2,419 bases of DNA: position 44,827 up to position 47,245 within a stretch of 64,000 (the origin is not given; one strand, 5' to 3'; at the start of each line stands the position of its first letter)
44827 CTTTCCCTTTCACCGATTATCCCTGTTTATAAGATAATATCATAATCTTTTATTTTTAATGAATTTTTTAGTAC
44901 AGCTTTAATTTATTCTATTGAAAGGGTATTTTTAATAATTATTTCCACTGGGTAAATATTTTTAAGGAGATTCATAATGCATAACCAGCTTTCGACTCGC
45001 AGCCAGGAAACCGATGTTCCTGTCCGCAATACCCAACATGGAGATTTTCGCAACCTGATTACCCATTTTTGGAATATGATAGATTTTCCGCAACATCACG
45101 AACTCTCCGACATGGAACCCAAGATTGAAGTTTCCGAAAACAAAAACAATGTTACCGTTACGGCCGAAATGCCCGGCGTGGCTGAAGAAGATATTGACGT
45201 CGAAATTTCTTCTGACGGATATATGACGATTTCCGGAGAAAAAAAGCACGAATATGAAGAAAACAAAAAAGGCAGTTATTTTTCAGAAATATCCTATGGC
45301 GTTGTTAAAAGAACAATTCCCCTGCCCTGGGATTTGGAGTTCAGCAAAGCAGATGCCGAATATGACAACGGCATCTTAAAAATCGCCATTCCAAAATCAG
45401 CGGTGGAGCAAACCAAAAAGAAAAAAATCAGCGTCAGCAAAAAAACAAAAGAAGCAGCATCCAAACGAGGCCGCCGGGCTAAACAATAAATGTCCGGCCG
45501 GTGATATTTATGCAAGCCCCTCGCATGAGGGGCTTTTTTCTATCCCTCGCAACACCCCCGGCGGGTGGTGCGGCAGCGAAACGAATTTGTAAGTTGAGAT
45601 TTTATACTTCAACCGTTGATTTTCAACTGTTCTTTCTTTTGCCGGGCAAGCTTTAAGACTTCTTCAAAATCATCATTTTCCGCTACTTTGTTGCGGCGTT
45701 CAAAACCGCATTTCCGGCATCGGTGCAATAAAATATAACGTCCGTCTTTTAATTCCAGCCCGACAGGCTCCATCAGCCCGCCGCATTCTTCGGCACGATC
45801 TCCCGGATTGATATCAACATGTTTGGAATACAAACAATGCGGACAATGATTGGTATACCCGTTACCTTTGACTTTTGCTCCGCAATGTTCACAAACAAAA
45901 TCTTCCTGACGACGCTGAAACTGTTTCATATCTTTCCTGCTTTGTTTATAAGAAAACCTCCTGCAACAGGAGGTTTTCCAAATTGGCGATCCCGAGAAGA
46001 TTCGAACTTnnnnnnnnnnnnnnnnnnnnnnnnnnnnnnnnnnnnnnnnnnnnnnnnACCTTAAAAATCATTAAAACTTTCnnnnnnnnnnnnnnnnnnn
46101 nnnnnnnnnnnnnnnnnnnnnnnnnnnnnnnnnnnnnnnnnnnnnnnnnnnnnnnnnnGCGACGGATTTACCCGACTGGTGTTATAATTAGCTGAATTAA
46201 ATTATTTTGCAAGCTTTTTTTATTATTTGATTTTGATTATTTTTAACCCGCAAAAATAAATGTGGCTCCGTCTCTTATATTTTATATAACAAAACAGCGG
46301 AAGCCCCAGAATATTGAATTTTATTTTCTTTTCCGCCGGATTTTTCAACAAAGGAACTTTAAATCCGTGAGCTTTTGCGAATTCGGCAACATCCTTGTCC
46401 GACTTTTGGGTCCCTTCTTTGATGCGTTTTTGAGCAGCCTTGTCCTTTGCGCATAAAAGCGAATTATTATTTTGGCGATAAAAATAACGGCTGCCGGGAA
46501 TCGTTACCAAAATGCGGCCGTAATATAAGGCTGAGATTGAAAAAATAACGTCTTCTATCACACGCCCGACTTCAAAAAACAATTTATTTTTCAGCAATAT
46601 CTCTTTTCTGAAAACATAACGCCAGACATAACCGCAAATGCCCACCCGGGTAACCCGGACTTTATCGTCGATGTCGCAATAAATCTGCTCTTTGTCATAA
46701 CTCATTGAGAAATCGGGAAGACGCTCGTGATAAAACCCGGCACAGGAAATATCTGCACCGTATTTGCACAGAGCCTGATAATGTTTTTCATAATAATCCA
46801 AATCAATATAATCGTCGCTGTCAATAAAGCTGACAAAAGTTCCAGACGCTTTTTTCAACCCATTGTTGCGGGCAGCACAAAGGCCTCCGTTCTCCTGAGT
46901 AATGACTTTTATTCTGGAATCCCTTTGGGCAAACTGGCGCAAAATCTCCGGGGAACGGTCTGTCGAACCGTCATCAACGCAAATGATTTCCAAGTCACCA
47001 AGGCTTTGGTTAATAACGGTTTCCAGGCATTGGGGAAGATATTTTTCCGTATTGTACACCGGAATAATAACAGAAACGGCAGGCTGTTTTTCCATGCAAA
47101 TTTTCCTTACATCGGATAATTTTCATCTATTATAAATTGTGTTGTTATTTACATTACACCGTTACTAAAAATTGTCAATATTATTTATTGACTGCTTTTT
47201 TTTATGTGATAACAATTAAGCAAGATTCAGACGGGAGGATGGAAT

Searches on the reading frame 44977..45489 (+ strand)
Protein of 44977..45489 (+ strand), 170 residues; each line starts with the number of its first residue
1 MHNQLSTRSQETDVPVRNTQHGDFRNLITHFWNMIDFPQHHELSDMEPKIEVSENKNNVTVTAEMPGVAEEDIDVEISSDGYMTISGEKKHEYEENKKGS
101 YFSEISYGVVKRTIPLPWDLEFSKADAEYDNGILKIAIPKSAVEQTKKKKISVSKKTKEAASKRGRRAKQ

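Call 3: search_protein_families(library=pfam, proteins=[window:44977-45489:+])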
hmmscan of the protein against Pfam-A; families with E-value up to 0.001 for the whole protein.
window:44977-45489:+ (170 aa): 2 families
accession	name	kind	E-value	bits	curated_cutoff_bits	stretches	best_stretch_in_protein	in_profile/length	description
PF00011.27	HSP20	-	7.4e-18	65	20.8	1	52-153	2-101/102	Hsp20/alpha crystallin family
PF17886.7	ArsA_HSP20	-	6.3e-05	22.9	22.5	1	58-136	3-61/63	HSP20-like domain found in ArsA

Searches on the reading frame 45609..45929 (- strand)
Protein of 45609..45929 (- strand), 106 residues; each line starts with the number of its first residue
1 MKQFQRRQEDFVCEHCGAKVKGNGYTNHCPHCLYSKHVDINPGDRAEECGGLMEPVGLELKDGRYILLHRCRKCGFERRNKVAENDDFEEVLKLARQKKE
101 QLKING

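Call 3: search_protein_families(library=pfam, proteins=[window:45609-45929:-])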
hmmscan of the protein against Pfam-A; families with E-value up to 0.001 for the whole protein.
window:45609-45929:- (106 aa): 2 families
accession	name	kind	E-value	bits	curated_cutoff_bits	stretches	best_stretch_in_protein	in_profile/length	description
PF12647.12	RNHCP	-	1.6e-30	105.3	24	1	9-90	2-88/90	RNHCP domain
PF12773.13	DZR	-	8.3e-05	23.1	27.3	0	5-38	7-36/45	Double zinc ribbon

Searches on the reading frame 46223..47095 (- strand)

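Call 3: search_protein_families(library=pfam, proteins=[window:46223-47095:-])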
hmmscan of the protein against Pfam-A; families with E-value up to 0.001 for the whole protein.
window:46223-47095:- (290 aa): 3 families
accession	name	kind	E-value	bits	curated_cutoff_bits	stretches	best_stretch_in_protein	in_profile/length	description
PF00535.33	Glycos_transf_2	-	9.7e-41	139.9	23.3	1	8-142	1-140/168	Glycosyl transferase family 2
PF10111.15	Glyco_tranf_2_2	-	5.8e-14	52.7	27.3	1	8-106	1-103/276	Glycosyltransferase like family 2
PF13641.12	Glyco_tranf_2_3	-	8.1e-09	36.3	27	1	5-109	1-111/230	Glycosyltransferase like family 2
